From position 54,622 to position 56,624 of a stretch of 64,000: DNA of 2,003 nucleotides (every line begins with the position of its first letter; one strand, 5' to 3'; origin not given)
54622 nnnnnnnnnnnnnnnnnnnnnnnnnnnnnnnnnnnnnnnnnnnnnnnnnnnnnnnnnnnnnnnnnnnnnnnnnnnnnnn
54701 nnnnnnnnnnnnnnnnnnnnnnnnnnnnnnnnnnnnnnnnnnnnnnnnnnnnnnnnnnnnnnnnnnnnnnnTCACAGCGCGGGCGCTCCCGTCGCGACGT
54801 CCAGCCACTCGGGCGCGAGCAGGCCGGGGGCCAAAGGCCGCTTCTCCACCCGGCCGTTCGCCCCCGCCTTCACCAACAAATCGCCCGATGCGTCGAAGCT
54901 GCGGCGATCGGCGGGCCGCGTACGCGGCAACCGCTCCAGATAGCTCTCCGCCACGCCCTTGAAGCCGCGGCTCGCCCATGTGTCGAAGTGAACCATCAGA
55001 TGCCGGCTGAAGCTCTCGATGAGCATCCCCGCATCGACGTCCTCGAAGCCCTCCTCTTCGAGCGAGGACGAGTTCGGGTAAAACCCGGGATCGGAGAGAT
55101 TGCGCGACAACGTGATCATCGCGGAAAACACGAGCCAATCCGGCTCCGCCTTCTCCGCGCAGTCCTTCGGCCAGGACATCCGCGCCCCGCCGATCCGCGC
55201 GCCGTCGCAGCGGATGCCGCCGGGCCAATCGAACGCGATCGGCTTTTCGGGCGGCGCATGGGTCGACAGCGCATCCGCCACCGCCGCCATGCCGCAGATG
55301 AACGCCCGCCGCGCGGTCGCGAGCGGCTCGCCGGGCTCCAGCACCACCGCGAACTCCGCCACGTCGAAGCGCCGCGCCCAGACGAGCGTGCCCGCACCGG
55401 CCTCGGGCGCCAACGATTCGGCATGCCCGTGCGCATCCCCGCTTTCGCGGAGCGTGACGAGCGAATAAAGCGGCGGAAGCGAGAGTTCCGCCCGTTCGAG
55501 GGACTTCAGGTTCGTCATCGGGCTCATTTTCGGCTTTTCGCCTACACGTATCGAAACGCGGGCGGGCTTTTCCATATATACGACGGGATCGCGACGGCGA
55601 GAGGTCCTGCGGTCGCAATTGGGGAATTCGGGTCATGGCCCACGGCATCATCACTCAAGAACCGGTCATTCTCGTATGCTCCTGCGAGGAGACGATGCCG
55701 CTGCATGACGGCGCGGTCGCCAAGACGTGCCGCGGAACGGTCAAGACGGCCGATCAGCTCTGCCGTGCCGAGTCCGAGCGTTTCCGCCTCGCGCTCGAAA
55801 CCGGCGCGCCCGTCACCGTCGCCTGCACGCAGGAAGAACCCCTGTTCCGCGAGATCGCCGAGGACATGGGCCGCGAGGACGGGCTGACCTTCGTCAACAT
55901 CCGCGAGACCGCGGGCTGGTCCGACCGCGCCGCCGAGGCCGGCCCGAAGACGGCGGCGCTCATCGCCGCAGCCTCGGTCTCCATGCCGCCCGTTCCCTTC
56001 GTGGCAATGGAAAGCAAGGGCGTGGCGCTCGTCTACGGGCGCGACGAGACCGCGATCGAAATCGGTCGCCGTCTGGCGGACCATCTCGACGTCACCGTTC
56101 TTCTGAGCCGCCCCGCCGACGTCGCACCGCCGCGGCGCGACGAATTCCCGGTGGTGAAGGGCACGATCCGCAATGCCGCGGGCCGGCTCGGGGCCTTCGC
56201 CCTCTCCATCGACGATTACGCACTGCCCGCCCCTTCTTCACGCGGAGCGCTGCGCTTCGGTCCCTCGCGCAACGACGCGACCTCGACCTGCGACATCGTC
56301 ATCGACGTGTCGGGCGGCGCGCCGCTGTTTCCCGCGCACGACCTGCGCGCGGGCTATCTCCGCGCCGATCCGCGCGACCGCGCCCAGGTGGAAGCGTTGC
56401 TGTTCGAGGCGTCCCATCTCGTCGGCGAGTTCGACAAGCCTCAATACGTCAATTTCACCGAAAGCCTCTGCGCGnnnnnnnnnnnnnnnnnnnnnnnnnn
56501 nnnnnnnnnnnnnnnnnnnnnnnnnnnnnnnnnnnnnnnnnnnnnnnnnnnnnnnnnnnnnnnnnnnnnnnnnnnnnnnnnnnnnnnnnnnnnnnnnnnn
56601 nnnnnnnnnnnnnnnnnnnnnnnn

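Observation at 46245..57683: Formate dehydrogenase operon carries a five-gene block of unknown function and faces a divergent polyferredoxin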

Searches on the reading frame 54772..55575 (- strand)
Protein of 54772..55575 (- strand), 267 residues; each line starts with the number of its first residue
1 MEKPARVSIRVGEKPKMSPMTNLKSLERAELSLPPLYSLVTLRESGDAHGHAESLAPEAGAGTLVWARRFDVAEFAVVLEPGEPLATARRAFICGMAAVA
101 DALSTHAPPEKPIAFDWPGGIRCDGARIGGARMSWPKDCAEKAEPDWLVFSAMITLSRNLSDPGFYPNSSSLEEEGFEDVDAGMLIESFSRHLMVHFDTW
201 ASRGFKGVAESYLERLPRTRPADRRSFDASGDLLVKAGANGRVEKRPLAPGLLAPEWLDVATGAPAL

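Call 4: search_protein_families(library=pfam, proteins=[window:54772-55575:-], max_evalue=0.01)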
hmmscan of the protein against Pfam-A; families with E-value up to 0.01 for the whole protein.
window:54772-55575:- (267 aa): 1 family
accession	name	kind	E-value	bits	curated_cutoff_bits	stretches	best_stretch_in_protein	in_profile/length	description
PF16917.10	BPL_LplA_LipB_2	-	2e-58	197.4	27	1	33-213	1-182/183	Biotin/lipoate A/B protein ligase family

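Call 5: search_protein_families(library=ncbifam, proteins=[window:54772-55575:-], max_evalue=0.01)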
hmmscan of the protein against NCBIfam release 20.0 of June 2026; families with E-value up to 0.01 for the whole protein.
window:54772-55575:- (267 aa): 0 families

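Call 9: search_solved_structures(query=window:54772-55575:-, max_evalue=1, show_alignments=2)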
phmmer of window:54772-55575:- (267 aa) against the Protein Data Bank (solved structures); distinct sequences matched with E-value up to 1: 1.
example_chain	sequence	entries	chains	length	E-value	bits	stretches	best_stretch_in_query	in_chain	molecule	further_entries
3bfm_A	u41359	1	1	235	4.2e-18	68.8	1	59-202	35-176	Biotin protein ligase-like protein of unknown function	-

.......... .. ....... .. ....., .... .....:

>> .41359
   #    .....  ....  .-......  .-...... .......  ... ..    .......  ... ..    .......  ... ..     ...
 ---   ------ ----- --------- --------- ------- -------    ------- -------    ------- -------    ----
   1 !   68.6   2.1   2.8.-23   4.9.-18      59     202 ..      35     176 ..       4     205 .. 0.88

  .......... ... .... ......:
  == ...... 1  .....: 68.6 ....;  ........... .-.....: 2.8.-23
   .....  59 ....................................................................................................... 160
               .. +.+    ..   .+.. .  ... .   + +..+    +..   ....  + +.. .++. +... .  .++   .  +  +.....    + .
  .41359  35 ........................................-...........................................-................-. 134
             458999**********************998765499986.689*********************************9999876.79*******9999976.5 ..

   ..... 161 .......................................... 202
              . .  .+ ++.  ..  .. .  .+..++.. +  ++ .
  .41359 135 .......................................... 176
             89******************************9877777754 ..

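Call 35: search_solved_structures(query=A2, max_evalue=10, show_alignments=5)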
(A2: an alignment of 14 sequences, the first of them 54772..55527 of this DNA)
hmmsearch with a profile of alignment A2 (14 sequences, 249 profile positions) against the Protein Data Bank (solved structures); distinct sequences matched with E-value up to 10: 9.
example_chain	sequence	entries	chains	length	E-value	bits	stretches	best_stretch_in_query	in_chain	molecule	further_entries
3bfm_A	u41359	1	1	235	7.9e-71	241.3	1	9-235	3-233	Biotin protein ligase-like protein of unknown function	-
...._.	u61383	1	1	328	0.022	17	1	56-226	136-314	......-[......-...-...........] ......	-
3v7c_A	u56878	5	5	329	0.022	17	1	56-226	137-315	Biotin ligase | Bifunctional ligase/repressor BirA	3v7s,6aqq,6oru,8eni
6apw_A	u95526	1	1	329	0.023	17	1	56-226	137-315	Bifunctional ligase/repressor BirA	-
6ndl_A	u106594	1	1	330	0.024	16.9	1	56-226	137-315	Biotin Protein Ligase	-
3rir_A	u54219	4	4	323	0.025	16.9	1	56-226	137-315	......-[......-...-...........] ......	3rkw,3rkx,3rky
3v7r_A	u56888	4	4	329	0.026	16.8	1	56-226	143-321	Biotin ligase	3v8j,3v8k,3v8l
4ha8_A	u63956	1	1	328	0.026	16.8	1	56-226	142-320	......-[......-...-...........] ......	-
2dxt_A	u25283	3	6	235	1.9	10.7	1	56-112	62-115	biotin--[acetyl-CoA-carboxylase] ligase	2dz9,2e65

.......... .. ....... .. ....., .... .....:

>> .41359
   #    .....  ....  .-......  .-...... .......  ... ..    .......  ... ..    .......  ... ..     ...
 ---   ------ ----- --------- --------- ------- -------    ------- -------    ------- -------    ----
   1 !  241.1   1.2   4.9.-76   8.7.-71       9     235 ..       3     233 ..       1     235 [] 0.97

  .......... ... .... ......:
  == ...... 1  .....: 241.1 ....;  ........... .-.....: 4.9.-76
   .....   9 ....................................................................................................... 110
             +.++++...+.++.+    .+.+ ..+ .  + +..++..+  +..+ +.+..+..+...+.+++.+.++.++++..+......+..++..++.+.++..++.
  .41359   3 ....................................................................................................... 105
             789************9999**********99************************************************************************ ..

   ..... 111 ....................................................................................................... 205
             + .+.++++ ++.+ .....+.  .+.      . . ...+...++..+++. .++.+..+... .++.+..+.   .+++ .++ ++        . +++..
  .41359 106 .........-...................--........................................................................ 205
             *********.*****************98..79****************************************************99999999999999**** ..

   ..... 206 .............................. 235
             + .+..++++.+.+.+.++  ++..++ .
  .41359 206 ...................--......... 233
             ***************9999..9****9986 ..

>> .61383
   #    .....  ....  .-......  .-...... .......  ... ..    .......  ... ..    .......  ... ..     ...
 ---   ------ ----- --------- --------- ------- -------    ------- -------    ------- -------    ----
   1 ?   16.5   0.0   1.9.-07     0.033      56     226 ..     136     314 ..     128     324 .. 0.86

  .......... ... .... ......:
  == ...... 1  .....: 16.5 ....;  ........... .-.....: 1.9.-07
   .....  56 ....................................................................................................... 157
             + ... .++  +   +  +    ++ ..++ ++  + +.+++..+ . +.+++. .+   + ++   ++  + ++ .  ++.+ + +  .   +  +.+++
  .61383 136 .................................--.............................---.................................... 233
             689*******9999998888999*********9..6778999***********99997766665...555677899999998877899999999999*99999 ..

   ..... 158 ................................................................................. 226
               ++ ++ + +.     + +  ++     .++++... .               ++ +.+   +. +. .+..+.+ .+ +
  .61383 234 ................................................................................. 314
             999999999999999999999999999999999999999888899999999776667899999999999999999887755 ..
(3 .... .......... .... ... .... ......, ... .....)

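Call 41: search_dna_similar(query=window:54772-55527:-, collection=plasmids, mode=protein, max_evalue=0.001, max_rows=40, rows=spread)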
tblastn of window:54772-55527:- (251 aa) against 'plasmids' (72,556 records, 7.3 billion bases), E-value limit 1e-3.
Records with a match: 84; places in all: 84; records where one place covers at least 80% of the query: 10.
Best place of each record, by identity: <60% 84.
By first word of the organism name: Pseudosulfitobacter 47; Sulfitobacter 13; Azospirillum 7; Sinorhizobium 5; Bradyrhizobium 3; Sagittula 3; Alloyangia 2; Methylobacterium 1; Microvirga 1; Salipiger 1; and 1 more.
By predicted mobility (MOB-suite, as given by PLSDB): non-mobilizable 79; mobilizable 3; conjugative 2.
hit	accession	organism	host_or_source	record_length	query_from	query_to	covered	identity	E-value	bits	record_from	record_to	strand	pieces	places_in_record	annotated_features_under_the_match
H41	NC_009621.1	Sinorhizobium medicae WSM419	-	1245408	4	251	99%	51.2%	2e-63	221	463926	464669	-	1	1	record has no annotation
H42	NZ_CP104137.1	Sinorhizobium sp. C101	Phaseolus vulgaris,cell ...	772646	4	251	99%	49.2%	7e-60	211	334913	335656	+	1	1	biotin/lipoate--protein ligase family protein | DUF6505 family protein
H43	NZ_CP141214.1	Sinorhizobium meliloti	alfalfa,Isolate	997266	4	251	99%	49.2%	1e-58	207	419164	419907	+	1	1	biotin/lipoate--protein ligase family protein | DUF6505 family protein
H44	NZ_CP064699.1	Bradyrhizobium sp. 183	Acmispon strigosus,cell culture,root ...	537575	14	249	94%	51.5%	4e-60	211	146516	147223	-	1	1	biotin/lipoate--protein ligase family protein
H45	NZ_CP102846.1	Microvirga terrae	soil,soil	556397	14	242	91%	36.5%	1e-37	147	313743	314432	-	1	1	biotin/lipoate--protein ligase family protein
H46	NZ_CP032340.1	Azospirillum brasilense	soil sample,Agricultural field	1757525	16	202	75%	36.3%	7e-19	92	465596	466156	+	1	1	none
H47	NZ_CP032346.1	Azospirillum brasilense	soil sample,Agricultural field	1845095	16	200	74%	36.2%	3e-18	91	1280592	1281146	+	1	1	record has no annotation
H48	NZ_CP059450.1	Azospirillum brasilense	Prokaryotes,soil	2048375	16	202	75%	35.5%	1e-17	89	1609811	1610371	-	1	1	none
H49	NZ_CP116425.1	Sulfitobacter faviae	Hexacorallia,culture,Cold water coral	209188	15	196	73%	34.0%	2e-12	74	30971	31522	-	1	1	biotin/lipoate--protein ligase family protein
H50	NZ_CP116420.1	Sulfitobacter faviae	Hexacorallia,culture,Cold water coral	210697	14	196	73%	32.8%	6e-11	69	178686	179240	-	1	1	biotin/lipoate--protein ligase family protein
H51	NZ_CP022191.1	Alloyangia pacifica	cell culture,oil-contaminated sediment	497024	15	196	73%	33.0%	2e-12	74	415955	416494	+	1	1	biotin/lipoate--protein ligase family protein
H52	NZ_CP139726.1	Sulfitobacter faviae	Bacterial Culture,hydrothermal vent ...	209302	15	192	71%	33.7%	5e-11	69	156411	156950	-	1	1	DUF4444 domain-containing protein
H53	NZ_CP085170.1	Sulfitobacter sp. DSM 110093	cell culture,Sediment from the Channel ...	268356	15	188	69%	33.7%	1e-10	68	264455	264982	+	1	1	biotin/lipoate--protein ligase family protein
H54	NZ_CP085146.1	Sulfitobacter dubius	cell culture,Sediment from the Channel ...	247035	15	188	69%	33.1%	4e-10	67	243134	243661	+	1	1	biotin/lipoate--protein ligase family protein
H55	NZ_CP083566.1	Sulfitobacter sp. W027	-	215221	16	188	69%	33.3%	3e-10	67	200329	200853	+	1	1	biotin/lipoate--protein ligase family protein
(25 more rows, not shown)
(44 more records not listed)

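Call 89: list_cluster_members(proteins=[window:54772-55575:-, window:54772-55527:-, window:51083-51928:-, window:51083-51865:-, window:50846-51043:-, window:47289-47885:-, window:46245-47258:-, window:45620-46156:-])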
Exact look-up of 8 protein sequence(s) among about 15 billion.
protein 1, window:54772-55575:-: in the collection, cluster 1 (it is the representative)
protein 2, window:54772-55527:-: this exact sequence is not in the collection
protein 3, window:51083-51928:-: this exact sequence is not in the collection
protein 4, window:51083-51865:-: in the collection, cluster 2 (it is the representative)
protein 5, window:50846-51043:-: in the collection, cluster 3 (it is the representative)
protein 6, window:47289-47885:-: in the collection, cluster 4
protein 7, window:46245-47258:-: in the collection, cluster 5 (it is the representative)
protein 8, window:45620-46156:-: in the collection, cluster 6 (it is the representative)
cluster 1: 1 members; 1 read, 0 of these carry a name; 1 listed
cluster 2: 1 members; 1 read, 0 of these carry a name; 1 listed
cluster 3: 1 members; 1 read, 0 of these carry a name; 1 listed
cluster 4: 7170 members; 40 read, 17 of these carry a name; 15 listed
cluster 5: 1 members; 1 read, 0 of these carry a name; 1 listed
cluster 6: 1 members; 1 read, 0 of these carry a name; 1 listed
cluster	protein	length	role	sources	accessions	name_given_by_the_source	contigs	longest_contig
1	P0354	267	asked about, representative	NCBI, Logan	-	-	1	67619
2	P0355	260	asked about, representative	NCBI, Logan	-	-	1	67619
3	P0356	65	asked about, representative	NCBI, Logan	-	-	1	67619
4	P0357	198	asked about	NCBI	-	-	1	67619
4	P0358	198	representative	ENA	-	-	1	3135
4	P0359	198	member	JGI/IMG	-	formate dehydrogenase iron-sulfur subunit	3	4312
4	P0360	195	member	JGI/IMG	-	formate dehydrogenase iron-sulfur subunit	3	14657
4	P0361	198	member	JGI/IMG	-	formate dehydrogenase iron-sulfur subunit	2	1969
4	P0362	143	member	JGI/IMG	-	formate dehydrogenase iron-sulfur subunit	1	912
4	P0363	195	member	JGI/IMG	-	formate dehydrogenase iron-sulfur subunit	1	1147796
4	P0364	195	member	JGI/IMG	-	formate dehydrogenase iron-sulfur subunit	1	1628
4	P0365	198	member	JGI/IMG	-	formate dehydrogenase iron-sulfur subunit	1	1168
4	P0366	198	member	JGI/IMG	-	formate dehydrogenase iron-sulfur subunit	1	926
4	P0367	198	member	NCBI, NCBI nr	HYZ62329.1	MAG TPA: formate dehydrogenase FDH3 subunit beta [Acetobacteraceae bacterium] | formate dehydrogenase FDH3 subunit beta [Acetobacteraceae bacterium]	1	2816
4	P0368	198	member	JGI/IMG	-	formate dehydrogenase iron-sulfur subunit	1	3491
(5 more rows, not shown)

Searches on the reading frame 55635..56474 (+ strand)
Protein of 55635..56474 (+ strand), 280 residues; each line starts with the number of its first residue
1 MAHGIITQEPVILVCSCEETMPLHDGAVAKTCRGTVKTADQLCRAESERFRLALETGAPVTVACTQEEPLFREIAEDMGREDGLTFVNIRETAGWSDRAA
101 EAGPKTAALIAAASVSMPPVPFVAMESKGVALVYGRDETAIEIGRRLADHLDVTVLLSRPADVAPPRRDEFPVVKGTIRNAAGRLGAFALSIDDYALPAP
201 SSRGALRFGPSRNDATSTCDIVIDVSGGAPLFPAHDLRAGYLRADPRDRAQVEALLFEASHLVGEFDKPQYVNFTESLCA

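Call 60: search_protein_families(library=pfam, proteins=[window:55635-56474:+], max_evalue=10)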
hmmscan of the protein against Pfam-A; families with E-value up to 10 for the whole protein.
window:55635-56474:+ (280 aa): 1 family
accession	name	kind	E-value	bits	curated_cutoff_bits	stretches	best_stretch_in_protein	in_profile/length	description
PF23475.1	zf-Tbcl_FmdE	-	0.1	12.5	23.2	1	12-34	7-30/35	FmdE treble clef zinc finger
